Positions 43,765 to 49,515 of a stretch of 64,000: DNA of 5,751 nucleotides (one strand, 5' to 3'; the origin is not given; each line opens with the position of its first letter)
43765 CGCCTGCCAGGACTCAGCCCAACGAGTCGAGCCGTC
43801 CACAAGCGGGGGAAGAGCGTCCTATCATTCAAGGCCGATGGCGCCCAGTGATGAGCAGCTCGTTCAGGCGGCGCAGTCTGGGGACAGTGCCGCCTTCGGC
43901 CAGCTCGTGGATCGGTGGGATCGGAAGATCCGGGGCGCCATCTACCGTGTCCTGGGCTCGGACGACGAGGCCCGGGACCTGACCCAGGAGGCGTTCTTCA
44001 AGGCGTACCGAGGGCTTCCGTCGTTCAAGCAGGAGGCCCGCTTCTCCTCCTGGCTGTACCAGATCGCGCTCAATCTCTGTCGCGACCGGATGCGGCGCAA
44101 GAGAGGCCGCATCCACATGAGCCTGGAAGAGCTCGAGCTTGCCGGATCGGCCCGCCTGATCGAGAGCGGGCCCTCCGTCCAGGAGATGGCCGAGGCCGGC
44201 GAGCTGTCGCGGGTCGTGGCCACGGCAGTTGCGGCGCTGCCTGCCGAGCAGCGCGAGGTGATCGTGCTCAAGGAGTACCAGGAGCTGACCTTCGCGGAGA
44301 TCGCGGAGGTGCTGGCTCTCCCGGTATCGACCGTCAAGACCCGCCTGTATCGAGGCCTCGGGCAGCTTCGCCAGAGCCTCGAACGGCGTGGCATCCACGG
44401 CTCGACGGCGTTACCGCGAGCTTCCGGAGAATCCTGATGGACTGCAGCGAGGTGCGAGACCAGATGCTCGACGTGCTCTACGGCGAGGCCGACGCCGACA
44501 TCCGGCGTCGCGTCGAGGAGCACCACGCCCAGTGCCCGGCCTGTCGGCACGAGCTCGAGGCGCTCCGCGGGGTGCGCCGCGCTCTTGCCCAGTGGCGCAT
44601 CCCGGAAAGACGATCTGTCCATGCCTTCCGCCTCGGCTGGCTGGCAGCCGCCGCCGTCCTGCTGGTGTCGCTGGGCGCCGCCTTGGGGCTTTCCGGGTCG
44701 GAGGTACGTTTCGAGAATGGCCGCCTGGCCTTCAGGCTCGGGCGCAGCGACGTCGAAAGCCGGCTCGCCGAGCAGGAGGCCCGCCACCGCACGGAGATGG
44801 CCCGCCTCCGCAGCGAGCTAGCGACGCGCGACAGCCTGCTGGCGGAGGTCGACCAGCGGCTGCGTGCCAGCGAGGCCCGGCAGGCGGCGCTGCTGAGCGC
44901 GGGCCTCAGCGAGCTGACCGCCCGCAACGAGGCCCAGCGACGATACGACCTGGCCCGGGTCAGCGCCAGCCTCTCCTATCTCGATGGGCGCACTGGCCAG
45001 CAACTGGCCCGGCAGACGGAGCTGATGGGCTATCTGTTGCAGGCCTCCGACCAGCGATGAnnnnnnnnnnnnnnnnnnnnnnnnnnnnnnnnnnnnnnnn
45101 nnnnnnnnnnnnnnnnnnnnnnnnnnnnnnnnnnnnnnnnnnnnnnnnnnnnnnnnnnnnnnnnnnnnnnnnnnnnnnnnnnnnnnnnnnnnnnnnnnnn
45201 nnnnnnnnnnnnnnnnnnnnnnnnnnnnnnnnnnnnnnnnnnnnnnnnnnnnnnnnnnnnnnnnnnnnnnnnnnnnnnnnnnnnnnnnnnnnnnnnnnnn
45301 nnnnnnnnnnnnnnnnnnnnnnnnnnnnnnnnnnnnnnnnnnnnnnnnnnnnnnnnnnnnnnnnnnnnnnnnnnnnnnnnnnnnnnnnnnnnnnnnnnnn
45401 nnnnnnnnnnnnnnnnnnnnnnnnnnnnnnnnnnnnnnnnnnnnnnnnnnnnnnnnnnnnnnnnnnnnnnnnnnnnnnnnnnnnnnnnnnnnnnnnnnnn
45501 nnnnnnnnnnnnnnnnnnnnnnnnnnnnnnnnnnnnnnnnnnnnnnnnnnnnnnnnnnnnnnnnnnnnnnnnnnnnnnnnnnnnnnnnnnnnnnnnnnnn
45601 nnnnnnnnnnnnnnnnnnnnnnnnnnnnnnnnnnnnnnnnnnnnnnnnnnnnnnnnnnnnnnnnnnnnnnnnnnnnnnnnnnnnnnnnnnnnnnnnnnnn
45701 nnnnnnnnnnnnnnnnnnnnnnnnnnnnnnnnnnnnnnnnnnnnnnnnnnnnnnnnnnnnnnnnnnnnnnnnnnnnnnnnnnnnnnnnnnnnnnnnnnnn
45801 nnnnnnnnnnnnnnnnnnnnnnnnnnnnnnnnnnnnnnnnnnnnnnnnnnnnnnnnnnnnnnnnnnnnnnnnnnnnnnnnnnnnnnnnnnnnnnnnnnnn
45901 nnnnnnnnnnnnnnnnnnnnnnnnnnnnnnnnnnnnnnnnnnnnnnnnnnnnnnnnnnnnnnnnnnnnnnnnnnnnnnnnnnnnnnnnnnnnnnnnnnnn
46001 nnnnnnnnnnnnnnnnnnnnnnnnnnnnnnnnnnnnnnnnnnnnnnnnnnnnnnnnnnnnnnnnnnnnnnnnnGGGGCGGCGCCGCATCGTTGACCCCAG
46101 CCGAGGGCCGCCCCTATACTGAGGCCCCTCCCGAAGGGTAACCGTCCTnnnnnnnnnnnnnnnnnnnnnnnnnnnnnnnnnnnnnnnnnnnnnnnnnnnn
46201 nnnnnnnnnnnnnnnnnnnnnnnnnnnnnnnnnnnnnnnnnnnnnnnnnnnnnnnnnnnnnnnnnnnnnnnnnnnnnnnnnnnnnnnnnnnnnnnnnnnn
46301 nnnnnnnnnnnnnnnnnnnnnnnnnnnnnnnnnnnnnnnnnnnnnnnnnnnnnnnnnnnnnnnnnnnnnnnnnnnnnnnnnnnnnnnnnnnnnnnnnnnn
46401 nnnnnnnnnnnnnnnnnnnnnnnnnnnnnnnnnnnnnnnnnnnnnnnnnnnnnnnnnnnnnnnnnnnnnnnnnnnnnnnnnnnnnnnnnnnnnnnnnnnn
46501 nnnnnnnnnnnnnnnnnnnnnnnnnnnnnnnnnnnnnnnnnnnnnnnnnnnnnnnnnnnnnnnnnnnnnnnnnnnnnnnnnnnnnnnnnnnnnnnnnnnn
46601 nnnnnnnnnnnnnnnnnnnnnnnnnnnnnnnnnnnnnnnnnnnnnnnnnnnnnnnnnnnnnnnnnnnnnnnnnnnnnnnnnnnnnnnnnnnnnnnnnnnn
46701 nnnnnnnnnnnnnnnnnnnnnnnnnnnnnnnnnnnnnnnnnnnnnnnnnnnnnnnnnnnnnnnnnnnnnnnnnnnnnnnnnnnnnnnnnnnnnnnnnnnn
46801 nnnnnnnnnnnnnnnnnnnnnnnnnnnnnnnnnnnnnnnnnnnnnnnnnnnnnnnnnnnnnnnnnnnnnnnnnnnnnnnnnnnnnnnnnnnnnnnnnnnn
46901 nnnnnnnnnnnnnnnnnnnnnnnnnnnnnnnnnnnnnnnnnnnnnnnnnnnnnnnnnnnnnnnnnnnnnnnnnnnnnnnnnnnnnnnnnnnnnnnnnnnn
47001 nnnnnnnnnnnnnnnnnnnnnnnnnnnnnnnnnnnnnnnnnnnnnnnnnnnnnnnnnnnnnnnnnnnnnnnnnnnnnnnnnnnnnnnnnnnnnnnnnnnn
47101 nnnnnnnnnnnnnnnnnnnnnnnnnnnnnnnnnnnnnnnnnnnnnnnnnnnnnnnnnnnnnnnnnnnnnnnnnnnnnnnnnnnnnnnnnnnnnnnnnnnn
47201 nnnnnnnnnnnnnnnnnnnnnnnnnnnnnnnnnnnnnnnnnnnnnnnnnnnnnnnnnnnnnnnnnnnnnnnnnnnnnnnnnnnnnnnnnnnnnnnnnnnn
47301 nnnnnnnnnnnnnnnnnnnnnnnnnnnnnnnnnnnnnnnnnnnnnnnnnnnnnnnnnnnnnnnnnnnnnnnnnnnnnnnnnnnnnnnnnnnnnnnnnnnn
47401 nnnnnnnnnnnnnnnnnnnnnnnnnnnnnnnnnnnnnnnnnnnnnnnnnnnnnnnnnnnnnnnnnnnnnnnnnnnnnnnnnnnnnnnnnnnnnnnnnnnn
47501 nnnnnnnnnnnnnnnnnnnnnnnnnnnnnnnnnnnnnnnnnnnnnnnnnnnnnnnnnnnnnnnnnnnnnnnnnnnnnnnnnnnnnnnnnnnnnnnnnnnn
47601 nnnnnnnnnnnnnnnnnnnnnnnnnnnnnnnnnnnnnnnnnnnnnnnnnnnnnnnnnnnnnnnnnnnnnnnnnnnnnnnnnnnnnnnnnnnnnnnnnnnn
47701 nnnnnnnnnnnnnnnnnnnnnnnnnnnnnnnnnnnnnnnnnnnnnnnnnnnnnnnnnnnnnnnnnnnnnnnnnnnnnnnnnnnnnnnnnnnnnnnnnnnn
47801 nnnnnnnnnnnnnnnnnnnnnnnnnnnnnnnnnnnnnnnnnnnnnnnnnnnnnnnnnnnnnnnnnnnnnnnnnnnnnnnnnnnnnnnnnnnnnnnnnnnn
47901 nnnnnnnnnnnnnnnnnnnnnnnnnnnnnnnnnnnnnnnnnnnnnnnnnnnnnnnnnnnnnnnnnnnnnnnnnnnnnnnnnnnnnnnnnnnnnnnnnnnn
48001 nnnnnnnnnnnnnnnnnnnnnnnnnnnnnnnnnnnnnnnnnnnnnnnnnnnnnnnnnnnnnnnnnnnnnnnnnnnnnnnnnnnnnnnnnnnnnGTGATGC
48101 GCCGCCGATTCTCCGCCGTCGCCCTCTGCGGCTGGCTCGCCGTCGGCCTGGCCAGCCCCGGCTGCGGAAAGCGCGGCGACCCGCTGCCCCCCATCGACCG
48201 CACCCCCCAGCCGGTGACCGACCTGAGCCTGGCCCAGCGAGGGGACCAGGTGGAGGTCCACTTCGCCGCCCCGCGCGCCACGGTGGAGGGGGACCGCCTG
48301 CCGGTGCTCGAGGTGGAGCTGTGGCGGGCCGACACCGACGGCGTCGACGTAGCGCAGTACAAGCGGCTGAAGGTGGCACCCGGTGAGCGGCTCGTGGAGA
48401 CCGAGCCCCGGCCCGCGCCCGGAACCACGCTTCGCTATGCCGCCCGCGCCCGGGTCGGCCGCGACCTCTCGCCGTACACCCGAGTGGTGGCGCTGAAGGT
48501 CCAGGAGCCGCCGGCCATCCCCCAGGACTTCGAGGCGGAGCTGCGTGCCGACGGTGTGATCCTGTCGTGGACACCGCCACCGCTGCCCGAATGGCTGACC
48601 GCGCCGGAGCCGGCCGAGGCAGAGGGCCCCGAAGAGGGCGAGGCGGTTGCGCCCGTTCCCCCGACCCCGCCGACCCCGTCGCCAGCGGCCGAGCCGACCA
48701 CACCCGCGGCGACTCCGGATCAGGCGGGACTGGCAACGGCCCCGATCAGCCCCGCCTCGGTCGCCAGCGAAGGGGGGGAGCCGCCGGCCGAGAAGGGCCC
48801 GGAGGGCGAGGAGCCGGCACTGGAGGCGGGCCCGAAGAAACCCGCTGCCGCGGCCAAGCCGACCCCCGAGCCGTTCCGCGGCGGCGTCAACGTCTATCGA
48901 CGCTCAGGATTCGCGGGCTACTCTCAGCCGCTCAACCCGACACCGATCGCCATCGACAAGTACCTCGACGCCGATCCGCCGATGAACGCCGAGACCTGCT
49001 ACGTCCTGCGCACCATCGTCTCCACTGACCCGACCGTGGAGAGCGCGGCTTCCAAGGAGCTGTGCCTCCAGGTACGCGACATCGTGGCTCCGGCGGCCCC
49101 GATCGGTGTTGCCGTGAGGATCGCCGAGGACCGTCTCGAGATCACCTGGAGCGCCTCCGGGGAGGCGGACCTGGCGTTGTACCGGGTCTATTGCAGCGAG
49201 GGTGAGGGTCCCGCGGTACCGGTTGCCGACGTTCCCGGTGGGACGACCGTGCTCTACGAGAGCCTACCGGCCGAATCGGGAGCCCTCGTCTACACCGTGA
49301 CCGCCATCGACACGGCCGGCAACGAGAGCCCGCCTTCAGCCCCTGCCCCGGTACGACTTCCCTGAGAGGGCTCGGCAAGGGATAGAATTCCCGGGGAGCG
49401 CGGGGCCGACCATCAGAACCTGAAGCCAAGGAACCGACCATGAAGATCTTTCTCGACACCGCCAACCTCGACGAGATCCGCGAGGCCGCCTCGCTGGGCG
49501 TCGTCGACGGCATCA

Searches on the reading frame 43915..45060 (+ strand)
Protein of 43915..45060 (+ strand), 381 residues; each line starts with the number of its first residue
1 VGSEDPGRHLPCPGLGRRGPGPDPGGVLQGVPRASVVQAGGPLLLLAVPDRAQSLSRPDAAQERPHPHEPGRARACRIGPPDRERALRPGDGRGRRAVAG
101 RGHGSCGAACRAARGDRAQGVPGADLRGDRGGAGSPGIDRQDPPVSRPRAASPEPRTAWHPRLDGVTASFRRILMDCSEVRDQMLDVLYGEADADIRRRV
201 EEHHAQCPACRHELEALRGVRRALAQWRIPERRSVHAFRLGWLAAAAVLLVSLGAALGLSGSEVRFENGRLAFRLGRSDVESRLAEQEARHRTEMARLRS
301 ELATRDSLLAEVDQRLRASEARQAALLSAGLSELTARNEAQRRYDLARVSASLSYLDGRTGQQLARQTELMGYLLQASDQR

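Call 24: search_protein_families(library=pfam, proteins=[window:43915-45060:+], max_evalue=0.001)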
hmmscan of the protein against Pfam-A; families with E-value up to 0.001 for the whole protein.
window:43915-45060:+ (381 aa): 1 family
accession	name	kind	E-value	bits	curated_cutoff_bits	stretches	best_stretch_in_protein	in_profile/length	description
PF13490.11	zf-HC2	-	7e-07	29.7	22.2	1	177-211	1-35/35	Putative zinc-finger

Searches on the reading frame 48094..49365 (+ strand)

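Call 24: search_protein_families(library=pfam, proteins=[window:48094-49365:+], max_evalue=0.001)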
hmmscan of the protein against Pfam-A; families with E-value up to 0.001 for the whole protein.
window:48094-49365:+ (423 aa): 1 family
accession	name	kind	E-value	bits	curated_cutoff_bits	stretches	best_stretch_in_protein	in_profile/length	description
PF00041.27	fn3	-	0.00016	22.3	25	0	336-420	3-83/84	Fibronectin type III domain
